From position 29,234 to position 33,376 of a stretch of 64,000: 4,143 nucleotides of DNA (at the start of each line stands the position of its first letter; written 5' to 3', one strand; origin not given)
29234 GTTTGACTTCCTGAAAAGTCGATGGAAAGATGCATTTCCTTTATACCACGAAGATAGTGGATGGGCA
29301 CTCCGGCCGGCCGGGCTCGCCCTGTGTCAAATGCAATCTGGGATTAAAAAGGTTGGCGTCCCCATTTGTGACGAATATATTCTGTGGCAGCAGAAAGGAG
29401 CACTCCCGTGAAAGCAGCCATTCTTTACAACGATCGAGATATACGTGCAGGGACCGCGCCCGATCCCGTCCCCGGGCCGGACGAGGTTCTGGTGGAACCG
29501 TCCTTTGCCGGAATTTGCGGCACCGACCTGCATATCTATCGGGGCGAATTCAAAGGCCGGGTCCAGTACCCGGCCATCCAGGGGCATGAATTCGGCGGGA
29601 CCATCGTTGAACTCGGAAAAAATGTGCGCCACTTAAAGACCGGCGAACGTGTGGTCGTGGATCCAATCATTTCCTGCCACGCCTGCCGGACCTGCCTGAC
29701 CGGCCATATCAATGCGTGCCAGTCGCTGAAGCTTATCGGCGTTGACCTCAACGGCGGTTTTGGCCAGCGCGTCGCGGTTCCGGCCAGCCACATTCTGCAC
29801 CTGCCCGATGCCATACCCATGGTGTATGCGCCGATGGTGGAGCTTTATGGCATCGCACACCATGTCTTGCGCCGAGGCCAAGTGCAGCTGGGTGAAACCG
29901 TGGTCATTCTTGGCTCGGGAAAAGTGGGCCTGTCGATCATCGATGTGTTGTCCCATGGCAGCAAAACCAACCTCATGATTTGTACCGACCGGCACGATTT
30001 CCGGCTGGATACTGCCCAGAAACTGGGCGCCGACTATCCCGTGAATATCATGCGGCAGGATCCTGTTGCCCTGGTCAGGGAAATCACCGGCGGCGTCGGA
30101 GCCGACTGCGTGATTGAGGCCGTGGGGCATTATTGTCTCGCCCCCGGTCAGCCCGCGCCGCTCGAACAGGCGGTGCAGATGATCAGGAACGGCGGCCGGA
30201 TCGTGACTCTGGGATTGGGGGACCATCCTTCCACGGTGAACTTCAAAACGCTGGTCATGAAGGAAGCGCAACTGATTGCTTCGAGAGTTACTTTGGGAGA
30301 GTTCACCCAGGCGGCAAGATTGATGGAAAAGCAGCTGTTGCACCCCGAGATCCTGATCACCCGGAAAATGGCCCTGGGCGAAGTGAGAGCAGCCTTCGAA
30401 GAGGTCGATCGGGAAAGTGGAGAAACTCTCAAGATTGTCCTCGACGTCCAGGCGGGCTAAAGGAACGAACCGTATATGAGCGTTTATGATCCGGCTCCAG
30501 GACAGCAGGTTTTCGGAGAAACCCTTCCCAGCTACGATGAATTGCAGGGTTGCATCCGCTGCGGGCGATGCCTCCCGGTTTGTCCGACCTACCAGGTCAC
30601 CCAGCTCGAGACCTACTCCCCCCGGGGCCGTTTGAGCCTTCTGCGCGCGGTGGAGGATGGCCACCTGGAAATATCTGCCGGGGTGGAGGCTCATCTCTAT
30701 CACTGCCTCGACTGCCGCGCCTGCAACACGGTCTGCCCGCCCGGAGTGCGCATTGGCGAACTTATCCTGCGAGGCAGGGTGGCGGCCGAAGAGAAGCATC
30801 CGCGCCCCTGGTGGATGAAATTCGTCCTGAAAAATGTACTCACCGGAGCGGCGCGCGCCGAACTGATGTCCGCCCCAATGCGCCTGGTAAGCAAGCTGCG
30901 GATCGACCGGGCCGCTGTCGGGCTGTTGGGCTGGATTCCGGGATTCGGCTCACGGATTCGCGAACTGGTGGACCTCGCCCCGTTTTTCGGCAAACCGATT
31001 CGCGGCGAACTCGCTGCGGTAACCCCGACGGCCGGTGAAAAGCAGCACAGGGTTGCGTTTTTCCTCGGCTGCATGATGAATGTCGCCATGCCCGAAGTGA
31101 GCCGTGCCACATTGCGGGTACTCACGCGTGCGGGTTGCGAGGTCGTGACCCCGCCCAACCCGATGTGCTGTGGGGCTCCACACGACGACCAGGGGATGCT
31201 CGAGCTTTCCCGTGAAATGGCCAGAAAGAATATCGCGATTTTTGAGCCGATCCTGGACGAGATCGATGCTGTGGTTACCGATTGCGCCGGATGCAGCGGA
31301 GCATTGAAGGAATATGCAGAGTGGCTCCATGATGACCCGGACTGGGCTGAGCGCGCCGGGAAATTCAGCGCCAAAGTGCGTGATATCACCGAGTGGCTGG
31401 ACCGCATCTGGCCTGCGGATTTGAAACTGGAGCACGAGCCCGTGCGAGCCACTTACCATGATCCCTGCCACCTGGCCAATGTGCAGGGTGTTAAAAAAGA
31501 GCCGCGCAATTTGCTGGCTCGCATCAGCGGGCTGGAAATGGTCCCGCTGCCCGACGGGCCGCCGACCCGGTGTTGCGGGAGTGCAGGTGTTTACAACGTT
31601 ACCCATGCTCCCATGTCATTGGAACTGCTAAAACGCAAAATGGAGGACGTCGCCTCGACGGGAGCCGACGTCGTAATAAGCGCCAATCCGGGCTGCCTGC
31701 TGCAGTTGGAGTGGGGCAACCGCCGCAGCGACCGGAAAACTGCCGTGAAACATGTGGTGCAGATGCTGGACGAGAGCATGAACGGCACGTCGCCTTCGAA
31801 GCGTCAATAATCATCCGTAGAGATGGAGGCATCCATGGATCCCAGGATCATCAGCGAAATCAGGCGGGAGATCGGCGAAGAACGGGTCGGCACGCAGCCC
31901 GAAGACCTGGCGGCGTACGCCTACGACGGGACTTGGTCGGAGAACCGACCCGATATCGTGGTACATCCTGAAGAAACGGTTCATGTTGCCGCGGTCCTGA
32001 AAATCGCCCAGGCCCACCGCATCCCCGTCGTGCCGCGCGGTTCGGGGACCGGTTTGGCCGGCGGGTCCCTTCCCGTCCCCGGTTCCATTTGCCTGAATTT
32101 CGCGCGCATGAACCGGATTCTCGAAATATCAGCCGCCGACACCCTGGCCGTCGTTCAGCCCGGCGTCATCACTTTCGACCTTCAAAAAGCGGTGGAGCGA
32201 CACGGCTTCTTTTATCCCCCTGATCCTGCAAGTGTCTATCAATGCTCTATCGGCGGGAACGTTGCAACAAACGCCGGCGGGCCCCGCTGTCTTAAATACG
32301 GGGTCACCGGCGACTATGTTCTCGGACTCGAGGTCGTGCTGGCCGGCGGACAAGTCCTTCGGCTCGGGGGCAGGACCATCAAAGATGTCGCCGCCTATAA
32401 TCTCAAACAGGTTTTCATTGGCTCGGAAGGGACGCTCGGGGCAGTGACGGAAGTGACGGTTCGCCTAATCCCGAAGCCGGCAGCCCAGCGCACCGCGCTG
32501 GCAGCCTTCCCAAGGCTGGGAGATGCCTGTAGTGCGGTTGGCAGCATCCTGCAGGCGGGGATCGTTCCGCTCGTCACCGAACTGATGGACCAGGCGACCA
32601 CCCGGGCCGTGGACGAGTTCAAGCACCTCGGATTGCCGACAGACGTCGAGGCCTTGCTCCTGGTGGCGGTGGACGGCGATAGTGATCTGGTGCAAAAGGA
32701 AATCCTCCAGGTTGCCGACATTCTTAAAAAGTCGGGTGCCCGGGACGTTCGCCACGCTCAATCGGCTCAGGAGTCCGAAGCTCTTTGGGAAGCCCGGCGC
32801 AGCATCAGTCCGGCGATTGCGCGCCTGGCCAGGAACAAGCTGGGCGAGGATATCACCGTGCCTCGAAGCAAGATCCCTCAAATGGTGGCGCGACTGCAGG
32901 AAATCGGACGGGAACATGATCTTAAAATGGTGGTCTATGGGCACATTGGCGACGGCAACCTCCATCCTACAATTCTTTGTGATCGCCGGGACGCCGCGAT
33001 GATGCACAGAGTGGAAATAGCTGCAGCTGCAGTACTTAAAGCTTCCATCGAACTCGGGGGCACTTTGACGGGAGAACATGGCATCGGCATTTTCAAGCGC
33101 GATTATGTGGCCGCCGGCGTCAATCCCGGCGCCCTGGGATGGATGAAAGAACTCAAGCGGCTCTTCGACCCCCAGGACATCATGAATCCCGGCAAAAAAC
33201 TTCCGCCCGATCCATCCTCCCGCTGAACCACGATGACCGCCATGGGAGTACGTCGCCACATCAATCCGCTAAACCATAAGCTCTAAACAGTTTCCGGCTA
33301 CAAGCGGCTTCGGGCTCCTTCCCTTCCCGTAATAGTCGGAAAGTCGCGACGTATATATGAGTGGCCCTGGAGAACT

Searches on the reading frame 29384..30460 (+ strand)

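Call 6: search_protein_families(library=pfam, proteins=[window:29384-30460:+], max_evalue=0.001)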
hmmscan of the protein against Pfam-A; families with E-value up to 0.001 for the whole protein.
window:29384-30460:+ (358 aa): 4 families
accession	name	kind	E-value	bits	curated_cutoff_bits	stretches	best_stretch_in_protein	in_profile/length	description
PF08240.17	ADH_N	-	1.2e-29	103.1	23.5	1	31-142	1-104/104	Alcohol dehydrogenase GroES-like domain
PF00107.32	ADH_zinc_N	-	2.8e-20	73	31.8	1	198-315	17-128/129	Zinc-binding dehydrogenase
PF16912.11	Glu_dehyd_C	-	3.9e-09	36.7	34.9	1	171-353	32-209/211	Glucose dehydrogenase C-terminus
PF13602.12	ADH_zinc_N_2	-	1.1e-07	33.2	27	1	214-344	1-124/134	Zinc-binding dehydrogenase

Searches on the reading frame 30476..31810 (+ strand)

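Call 6: search_protein_families(library=pfam, proteins=[window:30476-31810:+], max_evalue=0.001)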
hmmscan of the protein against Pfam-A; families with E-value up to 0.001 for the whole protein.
window:30476-31810:+ (444 aa): 11 families
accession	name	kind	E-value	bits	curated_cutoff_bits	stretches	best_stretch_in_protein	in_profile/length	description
PF02754.22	CCG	-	2.1e-39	134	20.6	2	326-411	2-84/85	Cysteine-rich domain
PF13183.11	Fer4_8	-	6.4e-14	52.7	27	1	22-91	1-68/68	4Fe-4S dicluster domain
PF13534.11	Fer4_17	-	1e-08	36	22.2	1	26-91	2-60/61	4Fe-4S dicluster domain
PF12838.12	Fer4_7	-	1.4e-08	35.5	27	1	26-91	2-52/52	4Fe-4S dicluster domain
PF13484.11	Fer4_16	-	9.9e-08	33.1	30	1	26-88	2-64/66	4Fe-4S double cluster binding domain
PF13237.11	Fer4_10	-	4.2e-06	27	25.5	1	22-88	5-53/53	4Fe-4S dicluster domain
PF12797.12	Fer4_2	-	0.00026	21.2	24.5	0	22-38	6-22/22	4Fe-4S binding domain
PF13746.11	Fer4_18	-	0.00036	21.2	27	0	75-93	59-77/114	4Fe-4S dicluster domain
PF00037.32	Fer4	-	0.00054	20.1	21.1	0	26-38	8-20/24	4Fe-4S binding domain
PF13187.11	Fer4_9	-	0.0007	20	27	0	26-90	2-50/52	4Fe-4S dicluster domain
PF25160.1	LdpA_Fe-S-bd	-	0.00093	19.4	27.6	1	24-43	26-45/49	LdpA Fe-S cluster-binding domain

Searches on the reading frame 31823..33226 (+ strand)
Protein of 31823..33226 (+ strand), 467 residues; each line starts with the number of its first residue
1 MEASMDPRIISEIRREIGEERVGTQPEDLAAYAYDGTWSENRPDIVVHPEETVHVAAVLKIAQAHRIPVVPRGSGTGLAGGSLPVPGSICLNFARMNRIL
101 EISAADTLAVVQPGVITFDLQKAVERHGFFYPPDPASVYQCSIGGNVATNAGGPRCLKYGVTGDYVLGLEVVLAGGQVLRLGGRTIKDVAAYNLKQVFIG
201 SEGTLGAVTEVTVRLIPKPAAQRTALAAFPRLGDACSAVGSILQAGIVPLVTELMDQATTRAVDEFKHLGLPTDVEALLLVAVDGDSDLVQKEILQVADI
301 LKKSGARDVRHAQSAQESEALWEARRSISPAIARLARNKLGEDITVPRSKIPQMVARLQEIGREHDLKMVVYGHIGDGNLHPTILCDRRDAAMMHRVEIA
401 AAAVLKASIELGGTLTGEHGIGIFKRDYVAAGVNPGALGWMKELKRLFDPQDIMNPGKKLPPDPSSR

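Call 6: search_protein_families(library=pfam, proteins=[window:31823-33226:+], max_evalue=0.001)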
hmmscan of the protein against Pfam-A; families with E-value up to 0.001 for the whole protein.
window:31823-33226:+ (467 aa): 2 families
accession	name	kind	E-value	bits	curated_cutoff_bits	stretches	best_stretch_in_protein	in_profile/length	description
PF02913.24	FAD-oxidase_C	-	3.3e-69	233.8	21.2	1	218-458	1-247/248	FAD linked oxidases, C-terminal domain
PF01565.28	FAD_binding_4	-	4.7e-43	146.7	26.4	1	43-182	1-139/139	FAD binding domain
